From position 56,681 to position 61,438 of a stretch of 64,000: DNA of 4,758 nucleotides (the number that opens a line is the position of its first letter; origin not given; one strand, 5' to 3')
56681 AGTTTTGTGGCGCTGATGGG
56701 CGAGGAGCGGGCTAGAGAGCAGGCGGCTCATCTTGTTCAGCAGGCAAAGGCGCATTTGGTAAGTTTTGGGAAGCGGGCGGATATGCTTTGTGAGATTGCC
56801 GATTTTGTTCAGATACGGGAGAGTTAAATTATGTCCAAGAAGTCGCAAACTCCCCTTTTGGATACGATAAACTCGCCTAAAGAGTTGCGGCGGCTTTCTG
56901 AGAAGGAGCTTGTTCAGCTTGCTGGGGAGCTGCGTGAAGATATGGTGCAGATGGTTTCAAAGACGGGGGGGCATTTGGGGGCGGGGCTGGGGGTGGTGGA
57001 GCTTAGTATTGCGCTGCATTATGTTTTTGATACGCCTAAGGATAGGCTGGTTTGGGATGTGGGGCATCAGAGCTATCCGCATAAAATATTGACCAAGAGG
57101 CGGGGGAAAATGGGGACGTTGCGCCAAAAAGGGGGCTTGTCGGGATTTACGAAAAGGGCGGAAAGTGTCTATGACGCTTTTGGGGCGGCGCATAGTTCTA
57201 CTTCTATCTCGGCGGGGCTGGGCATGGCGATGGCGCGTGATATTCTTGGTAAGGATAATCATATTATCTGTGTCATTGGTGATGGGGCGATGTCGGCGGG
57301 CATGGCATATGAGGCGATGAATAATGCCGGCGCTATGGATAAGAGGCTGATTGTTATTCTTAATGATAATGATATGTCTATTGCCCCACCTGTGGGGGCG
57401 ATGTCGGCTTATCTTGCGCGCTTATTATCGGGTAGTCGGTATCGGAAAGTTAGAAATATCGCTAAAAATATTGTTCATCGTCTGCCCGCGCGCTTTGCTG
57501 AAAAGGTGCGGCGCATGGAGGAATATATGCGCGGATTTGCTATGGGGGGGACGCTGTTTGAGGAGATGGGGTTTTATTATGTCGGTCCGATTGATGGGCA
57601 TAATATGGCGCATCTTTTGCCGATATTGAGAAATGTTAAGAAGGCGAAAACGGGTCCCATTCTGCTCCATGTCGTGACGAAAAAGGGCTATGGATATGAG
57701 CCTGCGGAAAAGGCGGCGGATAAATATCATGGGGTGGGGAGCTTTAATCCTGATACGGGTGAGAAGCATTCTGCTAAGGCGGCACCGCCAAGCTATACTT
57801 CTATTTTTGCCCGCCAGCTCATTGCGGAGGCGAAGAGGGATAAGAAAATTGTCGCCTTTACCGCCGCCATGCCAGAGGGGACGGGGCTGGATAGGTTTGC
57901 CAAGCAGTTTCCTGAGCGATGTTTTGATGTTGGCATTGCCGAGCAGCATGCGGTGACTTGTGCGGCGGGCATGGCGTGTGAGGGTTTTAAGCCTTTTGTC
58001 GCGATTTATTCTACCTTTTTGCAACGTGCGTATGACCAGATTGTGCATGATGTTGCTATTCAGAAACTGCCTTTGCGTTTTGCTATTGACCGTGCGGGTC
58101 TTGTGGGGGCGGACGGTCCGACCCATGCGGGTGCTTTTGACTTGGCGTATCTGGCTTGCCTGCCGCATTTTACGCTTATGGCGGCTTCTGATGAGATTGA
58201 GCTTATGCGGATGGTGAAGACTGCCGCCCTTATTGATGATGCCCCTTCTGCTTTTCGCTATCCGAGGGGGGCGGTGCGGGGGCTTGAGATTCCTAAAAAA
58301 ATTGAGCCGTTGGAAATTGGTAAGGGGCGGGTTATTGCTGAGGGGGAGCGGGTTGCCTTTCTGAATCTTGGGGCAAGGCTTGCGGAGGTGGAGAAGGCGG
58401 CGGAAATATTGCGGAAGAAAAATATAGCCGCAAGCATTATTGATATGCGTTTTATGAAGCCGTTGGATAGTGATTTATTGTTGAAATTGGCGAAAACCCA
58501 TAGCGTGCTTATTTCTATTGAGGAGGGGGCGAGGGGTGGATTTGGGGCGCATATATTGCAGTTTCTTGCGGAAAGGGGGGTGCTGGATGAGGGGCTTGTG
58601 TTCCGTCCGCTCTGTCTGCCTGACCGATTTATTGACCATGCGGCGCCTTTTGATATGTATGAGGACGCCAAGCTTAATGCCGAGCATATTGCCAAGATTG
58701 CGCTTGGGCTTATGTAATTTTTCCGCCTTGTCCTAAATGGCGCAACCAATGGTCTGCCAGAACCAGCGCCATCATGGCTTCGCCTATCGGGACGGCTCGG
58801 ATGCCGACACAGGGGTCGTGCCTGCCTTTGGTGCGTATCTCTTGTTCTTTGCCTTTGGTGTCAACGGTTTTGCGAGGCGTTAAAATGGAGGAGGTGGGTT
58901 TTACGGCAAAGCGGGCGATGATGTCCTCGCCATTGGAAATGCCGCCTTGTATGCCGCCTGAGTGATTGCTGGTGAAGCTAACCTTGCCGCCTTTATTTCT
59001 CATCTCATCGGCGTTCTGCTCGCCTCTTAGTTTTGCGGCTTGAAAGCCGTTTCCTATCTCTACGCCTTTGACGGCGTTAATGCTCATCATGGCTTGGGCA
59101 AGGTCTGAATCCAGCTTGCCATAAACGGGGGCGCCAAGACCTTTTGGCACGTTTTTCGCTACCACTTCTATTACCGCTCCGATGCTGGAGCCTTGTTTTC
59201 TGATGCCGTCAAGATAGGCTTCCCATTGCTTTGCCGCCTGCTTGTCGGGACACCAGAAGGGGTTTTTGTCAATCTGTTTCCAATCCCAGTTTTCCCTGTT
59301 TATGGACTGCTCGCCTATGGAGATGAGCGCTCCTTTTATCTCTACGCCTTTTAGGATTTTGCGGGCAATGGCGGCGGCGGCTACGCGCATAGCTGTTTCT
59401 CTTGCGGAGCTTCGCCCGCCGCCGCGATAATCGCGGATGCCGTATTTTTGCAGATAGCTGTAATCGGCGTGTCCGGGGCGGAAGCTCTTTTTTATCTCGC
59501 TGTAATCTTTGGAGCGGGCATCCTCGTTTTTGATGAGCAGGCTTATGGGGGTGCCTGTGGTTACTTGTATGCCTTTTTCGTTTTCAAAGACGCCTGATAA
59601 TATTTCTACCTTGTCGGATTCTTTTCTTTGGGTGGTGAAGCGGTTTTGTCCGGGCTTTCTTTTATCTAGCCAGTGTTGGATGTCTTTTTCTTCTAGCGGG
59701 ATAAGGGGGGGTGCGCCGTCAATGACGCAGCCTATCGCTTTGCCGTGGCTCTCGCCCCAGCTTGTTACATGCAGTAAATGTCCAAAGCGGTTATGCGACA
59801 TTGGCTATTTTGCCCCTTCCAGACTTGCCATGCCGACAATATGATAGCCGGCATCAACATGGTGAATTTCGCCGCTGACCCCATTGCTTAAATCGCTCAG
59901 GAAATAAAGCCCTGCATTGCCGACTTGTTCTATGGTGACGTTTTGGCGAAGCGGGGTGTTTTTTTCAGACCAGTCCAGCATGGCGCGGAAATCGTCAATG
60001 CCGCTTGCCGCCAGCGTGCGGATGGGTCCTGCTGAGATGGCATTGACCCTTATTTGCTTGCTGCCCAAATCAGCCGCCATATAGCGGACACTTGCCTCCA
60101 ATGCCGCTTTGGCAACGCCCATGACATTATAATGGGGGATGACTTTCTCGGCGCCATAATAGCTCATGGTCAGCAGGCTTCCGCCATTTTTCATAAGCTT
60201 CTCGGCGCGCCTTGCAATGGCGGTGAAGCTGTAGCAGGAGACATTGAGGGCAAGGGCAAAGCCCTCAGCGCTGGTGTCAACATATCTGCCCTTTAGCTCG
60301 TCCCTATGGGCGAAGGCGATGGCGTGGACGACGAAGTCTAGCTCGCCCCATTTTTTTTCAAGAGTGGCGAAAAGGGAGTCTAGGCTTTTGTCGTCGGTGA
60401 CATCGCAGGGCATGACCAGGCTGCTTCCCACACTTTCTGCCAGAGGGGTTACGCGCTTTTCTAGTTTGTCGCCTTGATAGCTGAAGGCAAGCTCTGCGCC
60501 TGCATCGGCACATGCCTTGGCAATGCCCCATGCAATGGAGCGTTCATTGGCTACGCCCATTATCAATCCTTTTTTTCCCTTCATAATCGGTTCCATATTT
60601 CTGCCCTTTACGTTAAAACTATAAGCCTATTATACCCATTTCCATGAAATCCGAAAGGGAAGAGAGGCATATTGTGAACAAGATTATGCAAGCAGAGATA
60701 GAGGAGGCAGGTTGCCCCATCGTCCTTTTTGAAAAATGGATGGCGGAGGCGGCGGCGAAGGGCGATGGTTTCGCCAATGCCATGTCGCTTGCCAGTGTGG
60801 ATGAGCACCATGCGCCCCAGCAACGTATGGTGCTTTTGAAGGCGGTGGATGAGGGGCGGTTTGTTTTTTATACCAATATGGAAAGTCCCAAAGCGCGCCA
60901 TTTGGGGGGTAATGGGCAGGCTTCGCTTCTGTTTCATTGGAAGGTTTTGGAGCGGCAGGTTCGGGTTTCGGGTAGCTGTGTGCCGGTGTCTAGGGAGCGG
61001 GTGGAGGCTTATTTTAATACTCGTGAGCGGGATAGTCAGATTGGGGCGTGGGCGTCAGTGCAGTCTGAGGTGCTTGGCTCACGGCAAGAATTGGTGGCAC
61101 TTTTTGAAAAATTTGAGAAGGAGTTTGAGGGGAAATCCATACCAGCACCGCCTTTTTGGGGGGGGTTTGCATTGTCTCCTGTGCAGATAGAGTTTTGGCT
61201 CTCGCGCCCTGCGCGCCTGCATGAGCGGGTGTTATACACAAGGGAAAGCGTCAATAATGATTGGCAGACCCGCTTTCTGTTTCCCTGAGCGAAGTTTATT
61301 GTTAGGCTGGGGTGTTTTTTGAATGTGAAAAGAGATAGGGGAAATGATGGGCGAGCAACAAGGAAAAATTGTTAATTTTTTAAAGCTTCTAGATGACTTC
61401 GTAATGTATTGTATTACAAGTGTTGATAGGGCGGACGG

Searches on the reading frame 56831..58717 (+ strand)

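Call 53: search_protein_families(library=pfam, proteins=[window:56831-58717:+], max_evalue=0.01)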
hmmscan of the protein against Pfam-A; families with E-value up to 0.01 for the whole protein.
window:56831-58717:+ (628 aa): 6 families
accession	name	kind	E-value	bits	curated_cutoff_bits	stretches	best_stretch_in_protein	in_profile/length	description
PF13292.11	DXP_synthase_N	-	6e-121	403.3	21.2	1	10-283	1-274/274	1-deoxy-D-xylulose-5-phosphate synthase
PF02779.29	Transket_pyr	-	1.8e-46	158.4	27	1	320-483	3-173/174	Transketolase, pyrimidine binding domain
PF02780.25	Transketolase_C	-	1.2e-26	93.5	25.9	1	497-620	1-124/124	Transketolase, C-terminal domain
PF00676.26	E1_dh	-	1.4e-08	34.5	22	1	86-185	69-166/300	Dehydrogenase E1 component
PF00456.26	Transketolase_N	-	2.2e-07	30.6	22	1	141-185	143-188/334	Transketolase, thiamine diphosphate binding domain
PF02775.26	TPP_enzyme_C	-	0.0039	17.4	21.9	1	112-181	20-83/151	Thiamine pyrophosphate enzyme, C-terminal TPP binding domain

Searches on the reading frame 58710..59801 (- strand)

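Call 53: search_protein_families(library=pfam, proteins=[window:58710-59801:-], max_evalue=0.01)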
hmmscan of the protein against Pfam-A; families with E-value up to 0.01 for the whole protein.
window:58710-59801:- (363 aa): 1 family
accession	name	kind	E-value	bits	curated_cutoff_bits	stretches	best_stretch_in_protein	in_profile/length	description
PF01264.26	Chorismate_synt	-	9.5e-139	462.1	27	1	10-353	1-327/327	Chorismate synthase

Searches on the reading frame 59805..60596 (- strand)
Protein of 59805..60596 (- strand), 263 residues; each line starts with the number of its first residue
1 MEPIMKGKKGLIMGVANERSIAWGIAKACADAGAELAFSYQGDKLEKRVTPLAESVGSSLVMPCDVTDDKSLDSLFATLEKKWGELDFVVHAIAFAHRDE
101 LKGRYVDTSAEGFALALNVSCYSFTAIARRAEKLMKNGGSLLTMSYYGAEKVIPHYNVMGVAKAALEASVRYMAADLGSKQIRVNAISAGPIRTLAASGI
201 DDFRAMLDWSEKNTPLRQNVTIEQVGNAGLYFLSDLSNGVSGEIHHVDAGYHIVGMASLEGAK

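Call 53: search_protein_families(library=pfam, proteins=[window:59805-60596:-], max_evalue=0.01)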
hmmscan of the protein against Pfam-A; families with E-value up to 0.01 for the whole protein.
window:59805-60596:- (263 aa): 2 families
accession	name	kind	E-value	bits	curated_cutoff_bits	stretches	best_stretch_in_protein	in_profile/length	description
PF13561.12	adh_short_C2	-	1.7e-94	316.3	27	1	14-252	1-236/236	Enoyl-(Acyl carrier protein) reductase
PF00106.31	adh_short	-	1.2e-17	64.4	26.6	1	19-197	10-187/195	short chain dehydrogenase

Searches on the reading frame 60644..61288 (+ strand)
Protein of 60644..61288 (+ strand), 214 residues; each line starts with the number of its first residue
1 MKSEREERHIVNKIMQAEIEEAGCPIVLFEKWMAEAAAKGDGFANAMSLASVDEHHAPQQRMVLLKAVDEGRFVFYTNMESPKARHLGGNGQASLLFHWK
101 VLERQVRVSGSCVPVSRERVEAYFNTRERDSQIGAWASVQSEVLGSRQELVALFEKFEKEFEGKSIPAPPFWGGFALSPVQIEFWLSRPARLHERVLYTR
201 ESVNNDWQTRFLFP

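Call 53: search_protein_families(library=pfam, proteins=[window:60644-61288:+], max_evalue=0.01)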
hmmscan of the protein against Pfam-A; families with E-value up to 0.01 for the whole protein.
window:60644-61288:+ (214 aa): 3 families
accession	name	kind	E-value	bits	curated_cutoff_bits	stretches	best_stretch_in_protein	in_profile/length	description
PF01243.27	PNPOx_N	-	2.1e-20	73.7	28.1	1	45-157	13-116/120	Pyridoxamine 5'-phosphate oxidase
PF10590.14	PNP_phzG_C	-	8.3e-15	54.9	27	1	172-214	1-42/42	Pyridoxine 5'-phosphate oxidase C-terminal dimerisation region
PF12766.13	Pyridox_oxase_2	-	7.4e-05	23.7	26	1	43-113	20-97/100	Pyridoxamine 5'-phosphate oxidase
